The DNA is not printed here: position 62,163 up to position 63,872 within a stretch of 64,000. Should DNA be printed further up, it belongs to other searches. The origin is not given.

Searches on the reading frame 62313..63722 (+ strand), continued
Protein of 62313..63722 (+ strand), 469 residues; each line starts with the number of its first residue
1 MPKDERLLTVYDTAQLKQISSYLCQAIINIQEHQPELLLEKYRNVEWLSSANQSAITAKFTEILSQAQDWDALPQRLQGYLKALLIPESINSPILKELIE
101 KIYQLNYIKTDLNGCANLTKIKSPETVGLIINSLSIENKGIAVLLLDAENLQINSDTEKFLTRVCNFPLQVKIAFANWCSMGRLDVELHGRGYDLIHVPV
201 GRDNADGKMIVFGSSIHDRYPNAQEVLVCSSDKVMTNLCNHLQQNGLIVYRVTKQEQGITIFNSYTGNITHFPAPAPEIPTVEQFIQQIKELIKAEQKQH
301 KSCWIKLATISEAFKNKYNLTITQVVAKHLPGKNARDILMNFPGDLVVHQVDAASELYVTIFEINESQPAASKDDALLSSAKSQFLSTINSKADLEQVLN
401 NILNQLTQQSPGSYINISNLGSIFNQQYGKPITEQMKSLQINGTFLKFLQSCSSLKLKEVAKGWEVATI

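Call 29: search_solved_structures(query=A2, max_evalue=1, show_alignments=3)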
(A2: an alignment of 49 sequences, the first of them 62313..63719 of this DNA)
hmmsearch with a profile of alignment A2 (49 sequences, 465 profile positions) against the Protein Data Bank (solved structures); distinct sequences matched with E-value up to 1: 10.
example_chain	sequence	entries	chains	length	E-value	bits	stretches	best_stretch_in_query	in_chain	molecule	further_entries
1pbw_A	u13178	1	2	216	0.049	15.8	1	265-311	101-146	PHOSPHATIDYLINOSITOL 3-KINASE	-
6d81_A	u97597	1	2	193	0.099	14.8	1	266-311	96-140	Phosphatidylinositol 3-kinase regulatory subunit alpha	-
6d86_B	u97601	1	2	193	0.1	14.7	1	266-311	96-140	Phosphatidylinositol 3-kinase regulatory subunit alpha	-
6d82_B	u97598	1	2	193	0.1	14.7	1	266-311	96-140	Phosphatidylinositol 3-kinase regulatory subunit alpha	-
6d87_B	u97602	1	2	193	0.11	14.6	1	266-311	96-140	Phosphatidylinositol 3-kinase regulatory subunit alpha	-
7zq5_u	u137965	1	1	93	0.11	14.6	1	217-264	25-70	50S ribosomal protein L24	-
6mrp_B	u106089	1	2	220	0.28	13.3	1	266-311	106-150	Phosphatidylinositol 3-kinase regulatory subunit alpha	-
6d85_B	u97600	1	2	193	0.37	12.9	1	266-311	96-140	Phosphatidylinositol 3-kinase regulatory subunit alpha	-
1w3w_A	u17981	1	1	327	0.56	12.3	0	395-443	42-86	ANNEXIN A8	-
1w45_A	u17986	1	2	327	0.57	12.3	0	395-443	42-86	ANNEXIN A8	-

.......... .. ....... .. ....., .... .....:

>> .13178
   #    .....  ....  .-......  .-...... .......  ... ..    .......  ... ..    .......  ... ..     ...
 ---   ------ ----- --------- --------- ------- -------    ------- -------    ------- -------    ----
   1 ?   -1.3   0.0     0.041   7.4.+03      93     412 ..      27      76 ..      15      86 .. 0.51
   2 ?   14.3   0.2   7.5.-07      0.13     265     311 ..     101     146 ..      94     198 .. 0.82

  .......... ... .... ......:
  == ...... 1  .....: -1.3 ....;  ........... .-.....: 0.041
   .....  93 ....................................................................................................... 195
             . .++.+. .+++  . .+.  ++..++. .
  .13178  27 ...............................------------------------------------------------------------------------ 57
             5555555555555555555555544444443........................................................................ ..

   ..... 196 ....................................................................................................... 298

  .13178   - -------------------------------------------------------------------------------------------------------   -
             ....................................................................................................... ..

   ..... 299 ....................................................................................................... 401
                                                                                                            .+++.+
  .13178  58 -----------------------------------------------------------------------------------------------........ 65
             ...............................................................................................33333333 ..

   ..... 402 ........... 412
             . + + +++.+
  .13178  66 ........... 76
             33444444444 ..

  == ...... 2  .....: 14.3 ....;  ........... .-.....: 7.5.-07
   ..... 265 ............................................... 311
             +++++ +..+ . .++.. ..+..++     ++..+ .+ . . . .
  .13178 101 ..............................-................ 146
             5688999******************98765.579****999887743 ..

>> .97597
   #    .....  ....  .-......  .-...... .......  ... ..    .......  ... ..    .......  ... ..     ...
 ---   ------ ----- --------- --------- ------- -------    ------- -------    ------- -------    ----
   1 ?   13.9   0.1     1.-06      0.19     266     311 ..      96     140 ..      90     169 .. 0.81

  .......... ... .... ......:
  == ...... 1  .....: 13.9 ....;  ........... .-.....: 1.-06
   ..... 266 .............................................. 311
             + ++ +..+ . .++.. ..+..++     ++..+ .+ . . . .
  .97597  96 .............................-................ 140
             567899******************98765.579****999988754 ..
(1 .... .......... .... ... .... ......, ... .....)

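Call 43: predict_structure(alignment_id=A2)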
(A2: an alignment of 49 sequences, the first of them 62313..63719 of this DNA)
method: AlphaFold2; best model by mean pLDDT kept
length: 469 residues; sequences in the alignment: 49
mean_pLDDT: 73.9   pTM: 0.38
mean pLDDT of the five models: 73.9, 73.5, 70.8, 70.8, 67.9
residues with pLDDT >= 90: 21; 70-90: 337; 50-70: 46; < 50: 65
segments of 3 or more residues with pLDDT < 50: 1-11, 107-138, 364-383
pLDDT, mean of each block of 10 residues (from residue 1): 31 72 86 85 85 83 76 76 81 78 58 27 25 39 85 79 85 78 74 79 65 80 88 75 85 79 82 70 88 88 88 87 86 83 80 82 46 31 61 85 73 74 81 84 84 85 80
secondary structure, 60 per line:
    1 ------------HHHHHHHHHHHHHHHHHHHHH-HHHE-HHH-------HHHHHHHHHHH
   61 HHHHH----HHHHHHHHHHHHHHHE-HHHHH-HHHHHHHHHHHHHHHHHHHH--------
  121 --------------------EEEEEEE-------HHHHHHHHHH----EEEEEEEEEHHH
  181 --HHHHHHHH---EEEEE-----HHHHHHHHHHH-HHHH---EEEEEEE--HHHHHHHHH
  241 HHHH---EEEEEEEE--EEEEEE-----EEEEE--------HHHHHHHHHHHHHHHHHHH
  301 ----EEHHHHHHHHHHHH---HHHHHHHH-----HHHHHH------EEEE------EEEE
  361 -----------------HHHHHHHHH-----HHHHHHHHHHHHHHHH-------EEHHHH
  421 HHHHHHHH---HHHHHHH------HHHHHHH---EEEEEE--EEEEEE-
elements in order: H13-33 H50-65 H70-84 H87-91 H93-112 E141-147 H155-164 E169-177 H183-190 E194-198 H204-214 H216-219 E223-229 H232-244 E248-255 E258-263 E269-273 H282-300 H307-318 H322-329 H335-340 E347-350 E357-360 H378-386 H392-407 H417-428 H432-438 H445-451 E455-460 E463-468

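Call 45: fold_search(model_id=the predicted structure, library=pdb)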
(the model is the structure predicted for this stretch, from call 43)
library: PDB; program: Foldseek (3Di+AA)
matches with E <= 10: 1541; with E <= 0.001: 12
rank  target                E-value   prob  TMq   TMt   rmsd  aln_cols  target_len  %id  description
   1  7bdv_A                2.7e-05  1.00  0.21  0.27  18.8       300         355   13  Structure of Can2 from Sulfobacillus thermosulfidooxidans in complex with cyclic tetra-adenylate (cA4) (released 2021-03-03)
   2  7bdv_B                6.7e-05  1.00  0.21  0.27  18.8       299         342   13  Structure of Can2 from Sulfobacillus thermosulfidooxidans in complex with cyclic tetra-adenylate (cA4) (released 2021-03-03)
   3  8jh1_B                1.7e-04  0.99  0.20  0.20  21.3       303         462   12  Crystal Structure of the Csm6 Y161A mutant from Thermus thermophilus HB8 in complex with cyclic-tetraadenylate (cA4) (released 2023-12-13)
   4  7bdv_D                2.7e-04  1.00  0.21  0.27  18.6       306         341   13  Structure of Can2 from Sulfobacillus thermosulfidooxidans in complex with cyclic tetra-adenylate (cA4) (released 2021-03-03)
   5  8jh1_A                2.7e-04  0.99  0.19  0.20  20.7       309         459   11  Crystal Structure of the Csm6 Y161A mutant from Thermus thermophilus HB8 in complex with cyclic-tetraadenylate (cA4) (released 2023-12-13)
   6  8jbb_A                2.8e-04  0.99  0.19  0.19  20.6       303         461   12  Crystal Structure of the Csm6 from Thermus thermophilus HB8 in complex with A2>p (released 2023-12-13)
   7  5fsh_A                3.0e-04  0.99  0.19  0.19  20.5       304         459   13  Crystal structure of Thermus thermophilus Csm6 (released 2016-01-27)
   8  5fsh_B                4.0e-04  0.98  0.19  0.19  20.6       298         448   13  Crystal structure of Thermus thermophilus Csm6 (released 2016-01-27)
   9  8bao_B                4.5e-04  1.00  0.22  0.27  11.5       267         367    8  Dysgonamonadaceae bacterium CRISPR ancillary nuclease 2 (released 2022-11-30)
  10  1xmx                  5.0e-04  0.99  0.21  0.25  17.6       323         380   10  Crystal structure of protein VC1899 from Vibrio cholerae (released 2004-11-16)
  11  8bao_A                5.3e-04  1.00  0.21  0.26   9.4       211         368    8  Dysgonamonadaceae bacterium CRISPR ancillary nuclease 2 (released 2022-11-30)
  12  8jbc_B                5.3e-04  0.97  0.19  0.19  20.9       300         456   14  Crystal Structure of the Csm6 K137A mutant from Thermus thermophilus HB8 in its apo form (released 2023-12-13)
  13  2zuc_B                1.1e-03  0.77  0.17  0.21  13.7       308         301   12  Crystal structure of left-handed RadA filament (released 2009-04-07)
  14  7bdv_C                1.3e-03  0.98  0.21  0.27  17.7       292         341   14  Structure of Can2 from Sulfobacillus thermosulfidooxidans in complex with cyclic tetra-adenylate (cA4) (released 2021-03-03)
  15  2zud_A                1.4e-03  0.85  0.19  0.25  13.4       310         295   12  Crystal Structure of Left-handed RadA Filament (released 2009-04-07)
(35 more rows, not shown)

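Call 58: search_protein_families(library=pfam, alignment_id=A2, max_evalue=0.01)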
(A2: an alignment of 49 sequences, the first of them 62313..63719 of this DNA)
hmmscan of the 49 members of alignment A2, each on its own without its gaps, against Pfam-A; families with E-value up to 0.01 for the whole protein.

A. member 1, window:62313-63719:+ (469 aa): 3 families
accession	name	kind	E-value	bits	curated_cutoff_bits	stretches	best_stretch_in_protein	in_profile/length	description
PF01936.24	NYN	-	7e-07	30.3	24.2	1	144-251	4-124/145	NYN domain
PF12872.13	OST-HTH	-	0.0073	16.6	23.8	0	398-432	5-38/71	OST-HTH/LOTUS domain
PF19875.4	DUF6348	-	0.0079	16.6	27.7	0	212-307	51-145/195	Family of unknown function (DUF6348)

B. families by the number of members that match (of 49 scanned): 12 families
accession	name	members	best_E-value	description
PF01936.24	NYN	49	2e-08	NYN domain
PF12872.13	OST-HTH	13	1e-05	OST-HTH/LOTUS domain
PF00191.25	Annexin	7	4.5e-05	Annexin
PF01981.21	PTH2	6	0.0003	Peptidyl-tRNA hydrolase PTH2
PF19875.4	DUF6348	3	0.003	Family of unknown function (DUF6348)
PF19034.5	RnlA-toxin_DBD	3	0.0051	RNase LS, bacterial toxin DBD domain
PF25600.1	TRIM_CC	1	0.0055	TRIM protein coiled-coil region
PF20016.6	ThsA_Macro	1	0.0061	Thoeris protein ThsA, Macro domain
PF18475.7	PIN7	1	0.0075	PIN domain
PF18316.7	S-l_SbsC_C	1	0.0083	S-layer protein SbsC C-terminal domain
PF24360.1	DUF7516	1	0.0088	Domain of unknown function (DUF7516)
PF10871.13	DUF2748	1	0.0093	Protein of unknown function (DUF2748)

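Call 62: find_related_loci(query=window:62313-63719:+, collection=metagenome_contigs, flank=5000)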
Query window:62313-63719:+ (469 aa) in metagenome_contigs; peptide patterns used: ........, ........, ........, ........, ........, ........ (x = any residue, [..] = any of these).
152 stretches matched a pattern; 2 encode a relative of the query (tblastn E <= 1e-3); 2 distinct loci.
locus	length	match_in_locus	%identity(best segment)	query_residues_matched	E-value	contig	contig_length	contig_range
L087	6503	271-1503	46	7-364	2e-114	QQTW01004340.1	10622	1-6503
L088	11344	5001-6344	44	1-457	5e-121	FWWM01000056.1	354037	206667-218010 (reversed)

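Call 72: search_dna_similar(query=window:62313-63719:+, collection=plasmids, mode=protein, max_rows=8)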
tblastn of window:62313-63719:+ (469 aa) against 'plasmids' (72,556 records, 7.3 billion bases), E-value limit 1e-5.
Records with a match: 1; places in all: 1; records where one place covers at least 80% of the query: 0.
Best place of each record, by identity: <60% 1.
By first word of the organism name: Brasilonema 1.
By predicted mobility (MOB-suite, as given by PLSDB): non-mobilizable 1.
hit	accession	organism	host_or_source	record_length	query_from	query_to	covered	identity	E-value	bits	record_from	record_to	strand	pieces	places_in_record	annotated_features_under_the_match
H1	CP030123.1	Brasilonema octagenarum UFV-E1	Eucalyptus grandis,mixed culture,leaves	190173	137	328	41%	39.4%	4e-34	143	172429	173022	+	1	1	none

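Call 73: search_dna_similar(query=window:62313-63719:+, collection=phages, mode=protein, max_rows=8)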
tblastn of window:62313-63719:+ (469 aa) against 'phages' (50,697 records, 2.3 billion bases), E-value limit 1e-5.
No match.
